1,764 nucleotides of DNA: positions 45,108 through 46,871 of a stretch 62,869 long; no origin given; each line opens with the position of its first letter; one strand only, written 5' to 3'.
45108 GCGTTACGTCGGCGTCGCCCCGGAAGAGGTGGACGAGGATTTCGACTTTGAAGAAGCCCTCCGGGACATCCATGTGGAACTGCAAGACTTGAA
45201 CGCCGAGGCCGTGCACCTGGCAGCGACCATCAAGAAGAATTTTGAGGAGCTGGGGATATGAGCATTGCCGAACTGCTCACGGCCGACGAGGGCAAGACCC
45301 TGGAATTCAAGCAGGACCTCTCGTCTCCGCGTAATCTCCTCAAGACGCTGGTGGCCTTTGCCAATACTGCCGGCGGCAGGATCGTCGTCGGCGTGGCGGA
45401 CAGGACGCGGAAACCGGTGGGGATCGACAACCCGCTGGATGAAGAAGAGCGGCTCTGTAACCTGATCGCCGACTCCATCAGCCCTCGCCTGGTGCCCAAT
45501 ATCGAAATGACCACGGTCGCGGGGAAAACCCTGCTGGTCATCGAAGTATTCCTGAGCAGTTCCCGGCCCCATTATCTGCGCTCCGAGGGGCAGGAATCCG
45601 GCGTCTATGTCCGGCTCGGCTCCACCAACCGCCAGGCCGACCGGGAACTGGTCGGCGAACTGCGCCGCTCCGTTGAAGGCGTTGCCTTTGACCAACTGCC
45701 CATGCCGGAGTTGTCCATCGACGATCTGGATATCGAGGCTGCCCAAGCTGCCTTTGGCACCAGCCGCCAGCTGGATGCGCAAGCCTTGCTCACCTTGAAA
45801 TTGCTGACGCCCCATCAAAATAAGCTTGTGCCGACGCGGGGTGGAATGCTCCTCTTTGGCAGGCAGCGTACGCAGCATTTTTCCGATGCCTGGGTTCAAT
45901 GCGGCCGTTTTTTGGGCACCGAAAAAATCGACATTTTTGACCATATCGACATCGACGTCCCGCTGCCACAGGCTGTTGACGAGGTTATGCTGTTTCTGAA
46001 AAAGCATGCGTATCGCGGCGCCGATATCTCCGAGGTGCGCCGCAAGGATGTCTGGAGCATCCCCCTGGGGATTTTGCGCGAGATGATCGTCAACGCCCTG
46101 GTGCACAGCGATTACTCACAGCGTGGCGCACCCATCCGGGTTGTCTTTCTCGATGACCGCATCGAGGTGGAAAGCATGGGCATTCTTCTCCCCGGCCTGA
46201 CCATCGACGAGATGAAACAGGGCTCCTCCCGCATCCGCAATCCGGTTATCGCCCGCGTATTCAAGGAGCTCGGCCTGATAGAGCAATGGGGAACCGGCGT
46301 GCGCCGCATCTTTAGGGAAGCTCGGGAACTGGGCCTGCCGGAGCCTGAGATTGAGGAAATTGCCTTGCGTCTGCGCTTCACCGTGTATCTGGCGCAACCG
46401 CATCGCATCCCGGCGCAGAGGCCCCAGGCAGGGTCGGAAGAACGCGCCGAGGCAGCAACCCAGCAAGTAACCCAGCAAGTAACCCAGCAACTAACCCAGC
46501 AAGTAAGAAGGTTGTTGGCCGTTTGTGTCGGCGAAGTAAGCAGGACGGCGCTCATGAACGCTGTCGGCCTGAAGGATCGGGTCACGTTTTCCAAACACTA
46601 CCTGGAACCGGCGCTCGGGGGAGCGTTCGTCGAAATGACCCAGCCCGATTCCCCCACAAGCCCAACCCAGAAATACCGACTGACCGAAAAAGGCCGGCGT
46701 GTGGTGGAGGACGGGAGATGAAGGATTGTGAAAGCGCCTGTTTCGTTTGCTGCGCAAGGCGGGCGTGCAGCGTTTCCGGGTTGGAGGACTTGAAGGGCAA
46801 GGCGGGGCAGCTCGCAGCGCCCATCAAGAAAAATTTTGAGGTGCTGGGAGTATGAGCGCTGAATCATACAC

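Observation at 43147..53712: Five-gene Type I R-M operon carrying two embedded non-R-M genes: candidate layered defence module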

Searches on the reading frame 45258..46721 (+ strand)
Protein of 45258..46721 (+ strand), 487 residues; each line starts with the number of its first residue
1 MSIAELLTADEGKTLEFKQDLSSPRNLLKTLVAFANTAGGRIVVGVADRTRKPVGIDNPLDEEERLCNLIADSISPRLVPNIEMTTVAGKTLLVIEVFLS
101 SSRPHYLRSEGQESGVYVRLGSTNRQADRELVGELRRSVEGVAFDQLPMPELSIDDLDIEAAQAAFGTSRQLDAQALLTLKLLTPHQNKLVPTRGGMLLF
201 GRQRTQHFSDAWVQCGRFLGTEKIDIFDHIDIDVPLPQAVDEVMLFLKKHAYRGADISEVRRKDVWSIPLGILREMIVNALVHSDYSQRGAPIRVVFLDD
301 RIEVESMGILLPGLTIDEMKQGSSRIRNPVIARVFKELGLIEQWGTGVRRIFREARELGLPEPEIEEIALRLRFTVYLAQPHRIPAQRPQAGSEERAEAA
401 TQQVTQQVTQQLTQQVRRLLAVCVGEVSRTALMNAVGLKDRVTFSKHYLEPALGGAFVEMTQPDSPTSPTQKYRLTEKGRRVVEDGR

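Call 3: search_protein_families(library=pfam, proteins=[window:45258-46721:+], max_evalue=0.01)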
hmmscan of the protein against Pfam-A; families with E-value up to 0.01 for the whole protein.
window:45258-46721:+ (487 aa): 3 families
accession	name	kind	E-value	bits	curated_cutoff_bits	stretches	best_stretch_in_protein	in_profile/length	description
PF04326.19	SLFN_AlbA_2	-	1.3e-25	90.6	25.3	1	11-127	1-117/118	Schlafen, AlbA_2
PF21247.3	Fic-like_C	-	4.9e-25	87.6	27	1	414-476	1-64/64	Filamentation induced by cAMP protein Fic-like, C-terminal domain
PF13749.12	HATPase_c_4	-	2.8e-24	85.4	26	1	290-374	1-87/89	Putative ATP-dependent DNA helicase recG C-terminal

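Call 4: search_protein_families(library=padloc, proteins=[window:45258-46721:+], max_evalue=0.01)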
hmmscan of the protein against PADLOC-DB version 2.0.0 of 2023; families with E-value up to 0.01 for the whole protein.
window:45258-46721:+ (487 aa): 4 families
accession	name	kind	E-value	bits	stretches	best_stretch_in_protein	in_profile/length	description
PDLC02402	Aga_SIR2-PNTD1-PNTD2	-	4.6e-15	52.8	1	172-357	351-541/876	Class I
PDLC02418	Aga_SIR2-Kinase-PNTD1-PNTD2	-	3.4e-11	40.1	1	174-356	211-418/756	Class I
PDLC02394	pAgo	-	1e-09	34.8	1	26-366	56-424/1121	-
PDLC05032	PDC-S50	-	3.9e-07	27.5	1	3-128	9-151/387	-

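Call 5: search_protein_families(library=ncbifam, proteins=[window:45258-46721:+], max_evalue=0.01)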
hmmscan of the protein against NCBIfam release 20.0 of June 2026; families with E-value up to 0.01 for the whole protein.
window:45258-46721:+ (487 aa): 1 family
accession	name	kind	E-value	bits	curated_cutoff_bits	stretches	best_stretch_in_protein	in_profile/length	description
NF053610.1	Sso10a_fam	subfamily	0.0097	15.9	60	0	418-482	9-63/64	Sso10a family chromatin protein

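Call 29: find_homologous_proteins(query=window:45258-46721:+, max_evalue=1e-10)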
Query window:45258-46721:+ (487 aa): 4484 proteins with E <= 1e-10 among 8000 candidates; the best 120 are listed.
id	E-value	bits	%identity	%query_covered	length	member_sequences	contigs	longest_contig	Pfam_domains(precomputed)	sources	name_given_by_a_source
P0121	0.0e+0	1070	100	100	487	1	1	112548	PF13749.13,PF21247.4,PF04326.20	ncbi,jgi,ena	-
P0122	3.2e-266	901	84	100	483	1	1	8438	PF13749.13,PF21247.4,PF04326.20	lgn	-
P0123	1.4e-262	889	84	99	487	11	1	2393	PF13749.13,PF21247.4,PF04326.20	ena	-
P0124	3.7e-252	855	81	99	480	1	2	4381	PF13749.13,PF21247.4,PF04326.20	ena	-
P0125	5.5e-251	851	79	100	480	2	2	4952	PF13749.13,PF21247.4,PF04326.20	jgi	jgi:ATP-dependent DNA helicase RecG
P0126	2.2e-247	839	76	99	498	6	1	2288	PF13749.13,PF21247.4,PF04326.20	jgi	-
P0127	2.6e-247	839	79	99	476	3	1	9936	PF13749.13,PF21247.4,PF04326.20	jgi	-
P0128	2.3e-241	819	77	100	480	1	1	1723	PF13749.13,PF21247.4,PF04326.20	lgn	-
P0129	1.5e-240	817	79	99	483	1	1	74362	PF13749.13,PF21247.4,PF04326.20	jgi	jgi:predicted HTH transcriptional regulator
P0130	8.8e-238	808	76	100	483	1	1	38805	PF13749.13,PF21247.4,PF04326.20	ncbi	-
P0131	1.3e-237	807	75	99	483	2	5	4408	PF13749.13,PF21247.4,PF04326.20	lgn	-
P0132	3.8e-236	802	75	99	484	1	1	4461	PF13749.13,PF21247.4,PF04326.20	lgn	-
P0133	2.2e-233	793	75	99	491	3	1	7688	PF13749.13,PF21247.4,PF04326.20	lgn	-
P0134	7.0e-233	792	74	100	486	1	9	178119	PF13749.13,PF21247.4,PF04326.20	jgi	jgi:predicted HTH transcriptional regulator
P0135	8.1e-233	791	76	100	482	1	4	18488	PF13749.13,PF21247.4,PF04326.20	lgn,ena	-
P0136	1.2e-231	788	74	100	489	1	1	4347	PF13749.13,PF21247.4,PF04326.20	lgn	-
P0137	2.5e-231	786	76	100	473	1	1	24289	PF13749.13,PF21247.4,PF04326.20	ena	-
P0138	7.6e-228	775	74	100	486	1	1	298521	PF13749.13,PF21247.4,PF04326.20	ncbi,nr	ncbi:MAG: helix-turn-helix domain-containing protein [Desulfurivibrio sp.]|nr:helix-turn-helix domai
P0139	1.0e-227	775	74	98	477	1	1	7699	PF13749.13,PF21247.4,PF04326.20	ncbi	ncbi:MAG: RNA-binding domain-containing protein, partial [Chitinivibrionales bacterium]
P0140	1.1e-227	774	74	99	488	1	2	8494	PF13749.13,PF21247.4,PF04326.20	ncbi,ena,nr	ncbi:TPA: AAA family ATPase [Candidatus Micrarchaeota archaeon]|nr:AAA family ATPase [Candidatus Mic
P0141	1.7e-227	774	73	99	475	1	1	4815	PF13749.13,PF21247.4,PF04326.20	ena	-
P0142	2.9e-227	773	74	99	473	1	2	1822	PF13749.13,PF21247.4,PF04326.20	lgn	-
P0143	1.0e-226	771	71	99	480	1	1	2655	PF13749.13,PF21247.4,PF04326.20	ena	-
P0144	1.2e-226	771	73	100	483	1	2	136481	PF13749.13,PF21247.4,PF04326.20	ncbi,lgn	-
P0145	1.3e-226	771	71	99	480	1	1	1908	PF13749.13,PF21247.4,PF04326.20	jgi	-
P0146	1.7e-226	770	71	99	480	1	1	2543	PF13749.13,PF21247.4,PF04326.20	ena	-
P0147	3.6e-226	769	75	93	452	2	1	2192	PF13749.13,PF21247.4,PF04326.20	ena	-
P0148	3.7e-226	769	71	99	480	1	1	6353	PF13749.13,PF21247.4,PF04326.20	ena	-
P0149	7.7e-226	768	73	100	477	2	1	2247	PF13749.13,PF21247.4,PF04326.20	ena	-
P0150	2.1e-225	767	73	100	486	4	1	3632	PF13749.13,PF21247.4,PF04326.20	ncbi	-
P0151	1.1e-224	765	86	81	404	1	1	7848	PF13749.13,PF04326.20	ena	-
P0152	1.1e-223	761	73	100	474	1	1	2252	PF13749.13,PF21247.4,PF04326.20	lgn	-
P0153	1.6e-223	761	72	99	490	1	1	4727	PF13749.13,PF21247.4,PF04326.20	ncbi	-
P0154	4.1e-222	756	71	99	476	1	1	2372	PF13749.13,PF21247.4,PF04326.20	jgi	jgi:predicted HTH transcriptional regulator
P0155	1.6e-221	754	73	99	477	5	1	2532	PF13749.13,PF21247.4,PF04326.20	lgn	-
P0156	8.9e-220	748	68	98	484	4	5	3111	PF13749.13,PF21247.4,PF04326.20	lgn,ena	-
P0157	1.5e-219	748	71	99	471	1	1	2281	PF13749.13,PF21247.4,PF04326.20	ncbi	-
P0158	2.0e-218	744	70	99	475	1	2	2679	PF13749.13,PF21247.4,PF04326.20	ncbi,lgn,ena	-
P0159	3.0e-218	743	71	99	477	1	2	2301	PF13749.13,PF21247.4,PF04326.20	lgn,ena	-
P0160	1.4e-217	741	68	100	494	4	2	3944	PF13749.13,PF21247.4,PF04326.20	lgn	-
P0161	2.1e-217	741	69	99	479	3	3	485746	PF13749.13,PF21247.4,PF04326.20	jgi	jgi:ATP-dependent DNA helicase RecG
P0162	1.8e-216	737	82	81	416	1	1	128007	PF13749.13,PF04326.20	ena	-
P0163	2.5e-216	737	68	100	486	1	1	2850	PF13749.13,PF21247.4,PF04326.20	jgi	jgi:ATP-dependent DNA helicase RecG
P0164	1.4e-214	731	69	99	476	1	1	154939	PF13749.13,PF21247.4,PF04326.20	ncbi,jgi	-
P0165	3.0e-214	730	74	94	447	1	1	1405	PF13749.13,PF21247.4,PF04326.20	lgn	-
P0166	2.0e-213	727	89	75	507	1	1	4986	PF13749.13,PF04326.20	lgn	-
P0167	2.8e-210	717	68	100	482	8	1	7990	PF13749.13,PF21247.4,PF04326.20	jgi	-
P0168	3.9e-210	717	69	98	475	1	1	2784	PF13749.13,PF21247.4,PF04326.20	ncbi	-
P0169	1.3e-207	708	68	98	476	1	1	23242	PF13749.13,PF21247.4,PF04326.20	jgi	-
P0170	3.5e-207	707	68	99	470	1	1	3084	PF13749.13,PF21247.4,PF04326.20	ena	-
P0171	1.4e-205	702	67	99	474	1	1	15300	PF13749.13,PF21247.4,PF04326.20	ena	-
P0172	3.5e-205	700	67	98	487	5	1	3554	PF13749.13,PF21247.4,PF04326.20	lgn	-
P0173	3.8e-205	700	81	77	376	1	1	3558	PF13749.13,PF04326.20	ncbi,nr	ncbi:MAG: putative DNA binding domain-containing protein, partial [Deltaproteobacteria bacterium]|nr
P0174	1.5e-204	698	67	99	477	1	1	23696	PF13749.13,PF21247.4,PF04326.20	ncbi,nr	ncbi:MAG: helix-turn-helix domain-containing protein [Thermodesulfobacteriota bacterium]|nr:helix-tu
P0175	1.6e-204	698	69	98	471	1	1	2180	PF13749.13,PF21247.4,PF04326.20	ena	-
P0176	2.9e-204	697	59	99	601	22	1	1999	PF13749.13,PF21247.4,PF03551.21,PF04326.20,PF14947.13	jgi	jgi:predicted HTH transcriptional regulator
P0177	5.6e-204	696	66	99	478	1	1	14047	PF13749.13,PF21247.4,PF04326.20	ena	-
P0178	1.7e-203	695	68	100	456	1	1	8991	PF13749.13,PF21247.4,PF04326.20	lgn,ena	-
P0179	6.9e-203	693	64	100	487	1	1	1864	PF13749.13,PF21247.4,PF04326.20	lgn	-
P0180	1.9e-202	691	66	98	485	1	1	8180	PF13749.13,PF21247.4,PF04326.20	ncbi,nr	ncbi:MAG: helix-turn-helix domain-containing protein [Geopsychrobacter sp.]|nr:helix-turn-helix doma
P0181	4.6e-202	690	67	98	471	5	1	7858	PF13749.13,PF21247.4,PF04326.20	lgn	-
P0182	1.1e-201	689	63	98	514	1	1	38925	PF13749.13,PF21247.4,PF04326.20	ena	-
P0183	2.6e-201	687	65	99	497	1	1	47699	PF13749.13,PF21247.4,PF04326.20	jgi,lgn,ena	-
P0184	3.7e-201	687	66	99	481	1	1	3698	PF13749.13,PF21247.4,PF04326.20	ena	-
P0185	4.0e-201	687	66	99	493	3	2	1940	PF13749.13,PF21247.4,PF04326.20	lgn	-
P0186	4.4e-201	687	83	75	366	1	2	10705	PF13749.13,PF04326.20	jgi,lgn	jgi:predicted HTH transcriptional regulator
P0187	5.9e-201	686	68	96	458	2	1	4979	PF13749.13,PF21247.4,PF04326.20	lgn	-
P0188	5.9e-201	686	66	98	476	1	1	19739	PF13749.13,PF21247.4,PF04326.20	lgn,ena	-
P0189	7.9e-201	686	60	99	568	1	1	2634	PF13749.13,PF21247.4,PF03551.21,PF04326.20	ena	-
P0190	2.8e-200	684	65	98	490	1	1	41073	PF13749.13,PF21247.4,PF04326.20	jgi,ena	-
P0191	3.7e-200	684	64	99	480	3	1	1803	PF13749.13,PF21247.4,PF04326.20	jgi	jgi:ATP-dependent DNA helicase RecG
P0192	4.9e-200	683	65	99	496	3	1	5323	PF13749.13,PF21247.4,PF04326.20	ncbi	-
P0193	5.8e-200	683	65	98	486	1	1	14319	PF13749.13,PF21247.4,PF04326.20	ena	-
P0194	6.4e-200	683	64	99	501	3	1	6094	PF13749.13,PF21247.4,PF04326.20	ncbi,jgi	-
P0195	1.1e-199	682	66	97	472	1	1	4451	PF13749.13,PF21247.4,PF04326.20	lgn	-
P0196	2.0e-199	681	65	98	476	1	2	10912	PF13749.13,PF21247.4,PF04326.20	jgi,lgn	-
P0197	2.8e-199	681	66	98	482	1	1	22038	PF13749.13,PF21247.4,PF04326.20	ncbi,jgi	ncbi:MAG: RNA-binding domain-containing protein [Acidithiobacillus sp.]|jgi:ATP-dependent DNA helica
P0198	3.0e-199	681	65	100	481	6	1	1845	PF13749.13,PF21247.4,PF04326.20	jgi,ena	jgi:predicted HTH transcriptional regulator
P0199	4.5e-199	680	64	99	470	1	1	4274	PF13749.13,PF21247.4,PF04326.20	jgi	jgi:predicted HTH transcriptional regulator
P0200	7.6e-199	679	64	98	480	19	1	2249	PF13749.13,PF21247.4,PF04326.20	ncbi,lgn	ncbi:MAG: helix-turn-helix domain-containing protein [Pseudomonadota bacterium]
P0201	1.4e-198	678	65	99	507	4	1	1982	PF13749.13,PF21247.4,PF04326.20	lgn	-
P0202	2.0e-198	678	67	97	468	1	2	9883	PF13749.13,PF21247.4,PF04326.20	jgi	-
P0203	2.4e-198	678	65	98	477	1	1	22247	PF13749.13,PF21247.4,PF04326.20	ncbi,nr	ncbi:putative DNA binding domain-containing protein [Acidithiobacillus sp. MC6.1]|nr:putative DNA bi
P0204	2.8e-198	678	66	98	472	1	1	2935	PF13749.13,PF21247.4,PF04326.20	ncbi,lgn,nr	ncbi:MAG: helix-turn-helix domain-containing protein [gamma proteobacterium symbiont of Bathyaustrie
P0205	2.9e-198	677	66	98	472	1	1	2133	PF13749.13,PF21247.4,PF04326.20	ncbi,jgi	-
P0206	9.6e-198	676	65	98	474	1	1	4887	PF13749.13,PF21247.4,PF04326.20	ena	-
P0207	2.1e-197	675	83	74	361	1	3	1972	PF13749.13,PF04326.20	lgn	-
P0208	2.2e-197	675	65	98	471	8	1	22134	PF13749.13,PF21247.4,PF04326.20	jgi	jgi:ATP-dependent DNA helicase RecG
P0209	2.7e-197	674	88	70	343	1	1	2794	PF13749.13,PF04326.20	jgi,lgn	jgi:predicted HTH transcriptional regulator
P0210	3.4e-197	674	65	98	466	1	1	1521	PF13749.13,PF21247.4,PF04326.20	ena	-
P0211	3.4e-197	674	65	99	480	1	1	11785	PF13749.13,PF21247.4,PF04326.20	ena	-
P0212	4.9e-197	673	65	99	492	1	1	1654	PF13749.13,PF21247.4,PF04326.20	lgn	-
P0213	8.1e-197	673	64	100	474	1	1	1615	PF13749.13,PF21247.4,PF04326.20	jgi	jgi:predicted HTH transcriptional regulator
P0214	1.1e-196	672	66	99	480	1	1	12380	PF13749.13,PF21247.4,PF04326.20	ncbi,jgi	-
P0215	2.0e-196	671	65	98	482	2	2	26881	PF13749.13,PF21247.4,PF04326.20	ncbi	ncbi:MAG: RNA-binding domain-containing protein [Acidithiobacillus sp.]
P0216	2.4e-196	671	64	98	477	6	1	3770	PF13749.13,PF21247.4,PF04326.20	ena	-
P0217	5.1e-196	670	65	99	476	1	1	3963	PF13749.13,PF21247.4,PF04326.20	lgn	-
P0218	5.1e-196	670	65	99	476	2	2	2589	PF13749.13,PF21247.4,PF04326.20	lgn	-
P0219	5.3e-196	670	65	98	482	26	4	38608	PF13749.13,PF21247.4,PF04326.20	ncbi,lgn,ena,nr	ncbi:MAG: helix-turn-helix domain-containing protein [Acidithiobacillus sp.]|nr:helix-turn-helix dom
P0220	5.7e-196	670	64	98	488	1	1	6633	PF13749.13,PF21247.4,PF04326.20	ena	-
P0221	7.1e-196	670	62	98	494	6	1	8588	PF13749.13,PF21247.4,PF04326.20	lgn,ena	-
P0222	7.4e-196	670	66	97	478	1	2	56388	PF13749.13,PF21247.4,PF04326.20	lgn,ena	-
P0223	7.7e-196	669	63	100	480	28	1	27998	PF13749.13,PF21247.4,PF04326.20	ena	-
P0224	1.2e-195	669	64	99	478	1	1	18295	PF13749.13,PF21247.4,PF04326.20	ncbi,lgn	-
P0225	2.2e-195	668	63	98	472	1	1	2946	PF13749.13,PF21247.4,PF04326.20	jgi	-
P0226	2.8e-195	668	64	97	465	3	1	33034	PF13749.13,PF21247.4,PF04326.20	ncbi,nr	ncbi:MAG: AAA family ATPase [Burkholderiales bacterium RIFCSPLOWO2_12_FULL_61_40]|nr:MAG: AAA family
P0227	4.5e-195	667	64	98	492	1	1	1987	PF13749.13,PF21247.4,PF04326.20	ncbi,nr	ncbi:MAG: putative DNA binding domain-containing protein [Desulfuromusa sp.]|nr:putative DNA binding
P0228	4.6e-195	667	66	97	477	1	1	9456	PF13749.13,PF21247.4,PF04326.20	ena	-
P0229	5.0e-195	667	66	98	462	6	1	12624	PF13749.13,PF21247.4,PF04326.20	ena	-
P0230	6.4e-195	666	64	99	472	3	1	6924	PF13749.13,PF21247.4,PF04326.20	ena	-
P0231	6.6e-195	666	61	98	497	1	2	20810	PF13749.13,PF21247.4,PF04326.20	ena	-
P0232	7.0e-195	666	64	99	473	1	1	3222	PF13749.13,PF21247.4,PF04326.20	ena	-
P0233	8.0e-195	666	64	99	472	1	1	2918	PF13749.13,PF21247.4,PF04326.20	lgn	-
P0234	1.1e-194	666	64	98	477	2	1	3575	PF13749.13,PF21247.4,PF04326.20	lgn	-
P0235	1.1e-194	666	64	99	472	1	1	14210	PF13749.13,PF21247.4,PF04326.20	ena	-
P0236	1.6e-194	665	65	98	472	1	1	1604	PF13749.13,PF21247.4,PF04326.20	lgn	-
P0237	1.9e-194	665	63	97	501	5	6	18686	PF13749.13,PF21247.4,PF04326.20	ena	-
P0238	4.0e-194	664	63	100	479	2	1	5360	PF13749.13,PF21247.4,PF04326.20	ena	-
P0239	8.0e-194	663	62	99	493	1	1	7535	PF13749.13,PF21247.4,PF04326.20,PF21441.5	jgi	jgi:ATP-dependent DNA helicase RecG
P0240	9.8e-194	663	63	98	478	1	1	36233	PF13749.13,PF21247.4,PF04326.20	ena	-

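Call 31: search_solved_structures(query=A3, max_evalue=1, show_alignments=4)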
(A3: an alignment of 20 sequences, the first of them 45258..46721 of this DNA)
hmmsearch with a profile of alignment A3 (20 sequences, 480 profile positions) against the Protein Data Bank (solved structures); distinct sequences matched with E-value up to 1: 17.
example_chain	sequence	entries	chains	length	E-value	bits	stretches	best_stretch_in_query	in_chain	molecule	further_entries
4rgl_A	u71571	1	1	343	9.3e-19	70.7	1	393-478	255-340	Filamentation induced by cAMP protein Fic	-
3lmm_A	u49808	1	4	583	8.1e-12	47.8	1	263-369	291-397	Uncharacterized protein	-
2kyy_A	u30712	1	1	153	2.7e-10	42.8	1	4-126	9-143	Possible ATP-dependent DNA helicase RecG-related protein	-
5yd0_A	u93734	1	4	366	0.00012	24.1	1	10-76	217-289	Schlafen 8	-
7fex_A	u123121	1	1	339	0.0003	22.8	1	5-66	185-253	SLFN11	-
9nyy_A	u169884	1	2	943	0.00058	21.9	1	4-57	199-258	Protein SLFN14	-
9jr9_A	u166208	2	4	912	0.0025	19.8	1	20-57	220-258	Protein SLFN14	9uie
9jn9_A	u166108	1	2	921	0.0042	19.1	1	24-57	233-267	Protein SLFN14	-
7zel_A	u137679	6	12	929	0.0046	18.9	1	5-58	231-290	Schlafen family member 11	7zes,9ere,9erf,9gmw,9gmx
9erd_A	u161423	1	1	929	0.0046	18.9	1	5-58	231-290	Schlafen family member 11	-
7cux_A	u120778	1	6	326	0.0068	18.4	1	17-58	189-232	Schlafen family member 5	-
7q3z_B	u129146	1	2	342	0.0073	18.2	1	17-58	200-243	Schlafen family member 5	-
6rr9_A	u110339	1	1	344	0.0074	18.2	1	17-58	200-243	Schlafen family member 5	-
7zep_A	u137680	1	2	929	0.018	17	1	30-58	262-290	Schlafen family member 11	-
7ppj_A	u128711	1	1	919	0.032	16.1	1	17-58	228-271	Schlafen family member 5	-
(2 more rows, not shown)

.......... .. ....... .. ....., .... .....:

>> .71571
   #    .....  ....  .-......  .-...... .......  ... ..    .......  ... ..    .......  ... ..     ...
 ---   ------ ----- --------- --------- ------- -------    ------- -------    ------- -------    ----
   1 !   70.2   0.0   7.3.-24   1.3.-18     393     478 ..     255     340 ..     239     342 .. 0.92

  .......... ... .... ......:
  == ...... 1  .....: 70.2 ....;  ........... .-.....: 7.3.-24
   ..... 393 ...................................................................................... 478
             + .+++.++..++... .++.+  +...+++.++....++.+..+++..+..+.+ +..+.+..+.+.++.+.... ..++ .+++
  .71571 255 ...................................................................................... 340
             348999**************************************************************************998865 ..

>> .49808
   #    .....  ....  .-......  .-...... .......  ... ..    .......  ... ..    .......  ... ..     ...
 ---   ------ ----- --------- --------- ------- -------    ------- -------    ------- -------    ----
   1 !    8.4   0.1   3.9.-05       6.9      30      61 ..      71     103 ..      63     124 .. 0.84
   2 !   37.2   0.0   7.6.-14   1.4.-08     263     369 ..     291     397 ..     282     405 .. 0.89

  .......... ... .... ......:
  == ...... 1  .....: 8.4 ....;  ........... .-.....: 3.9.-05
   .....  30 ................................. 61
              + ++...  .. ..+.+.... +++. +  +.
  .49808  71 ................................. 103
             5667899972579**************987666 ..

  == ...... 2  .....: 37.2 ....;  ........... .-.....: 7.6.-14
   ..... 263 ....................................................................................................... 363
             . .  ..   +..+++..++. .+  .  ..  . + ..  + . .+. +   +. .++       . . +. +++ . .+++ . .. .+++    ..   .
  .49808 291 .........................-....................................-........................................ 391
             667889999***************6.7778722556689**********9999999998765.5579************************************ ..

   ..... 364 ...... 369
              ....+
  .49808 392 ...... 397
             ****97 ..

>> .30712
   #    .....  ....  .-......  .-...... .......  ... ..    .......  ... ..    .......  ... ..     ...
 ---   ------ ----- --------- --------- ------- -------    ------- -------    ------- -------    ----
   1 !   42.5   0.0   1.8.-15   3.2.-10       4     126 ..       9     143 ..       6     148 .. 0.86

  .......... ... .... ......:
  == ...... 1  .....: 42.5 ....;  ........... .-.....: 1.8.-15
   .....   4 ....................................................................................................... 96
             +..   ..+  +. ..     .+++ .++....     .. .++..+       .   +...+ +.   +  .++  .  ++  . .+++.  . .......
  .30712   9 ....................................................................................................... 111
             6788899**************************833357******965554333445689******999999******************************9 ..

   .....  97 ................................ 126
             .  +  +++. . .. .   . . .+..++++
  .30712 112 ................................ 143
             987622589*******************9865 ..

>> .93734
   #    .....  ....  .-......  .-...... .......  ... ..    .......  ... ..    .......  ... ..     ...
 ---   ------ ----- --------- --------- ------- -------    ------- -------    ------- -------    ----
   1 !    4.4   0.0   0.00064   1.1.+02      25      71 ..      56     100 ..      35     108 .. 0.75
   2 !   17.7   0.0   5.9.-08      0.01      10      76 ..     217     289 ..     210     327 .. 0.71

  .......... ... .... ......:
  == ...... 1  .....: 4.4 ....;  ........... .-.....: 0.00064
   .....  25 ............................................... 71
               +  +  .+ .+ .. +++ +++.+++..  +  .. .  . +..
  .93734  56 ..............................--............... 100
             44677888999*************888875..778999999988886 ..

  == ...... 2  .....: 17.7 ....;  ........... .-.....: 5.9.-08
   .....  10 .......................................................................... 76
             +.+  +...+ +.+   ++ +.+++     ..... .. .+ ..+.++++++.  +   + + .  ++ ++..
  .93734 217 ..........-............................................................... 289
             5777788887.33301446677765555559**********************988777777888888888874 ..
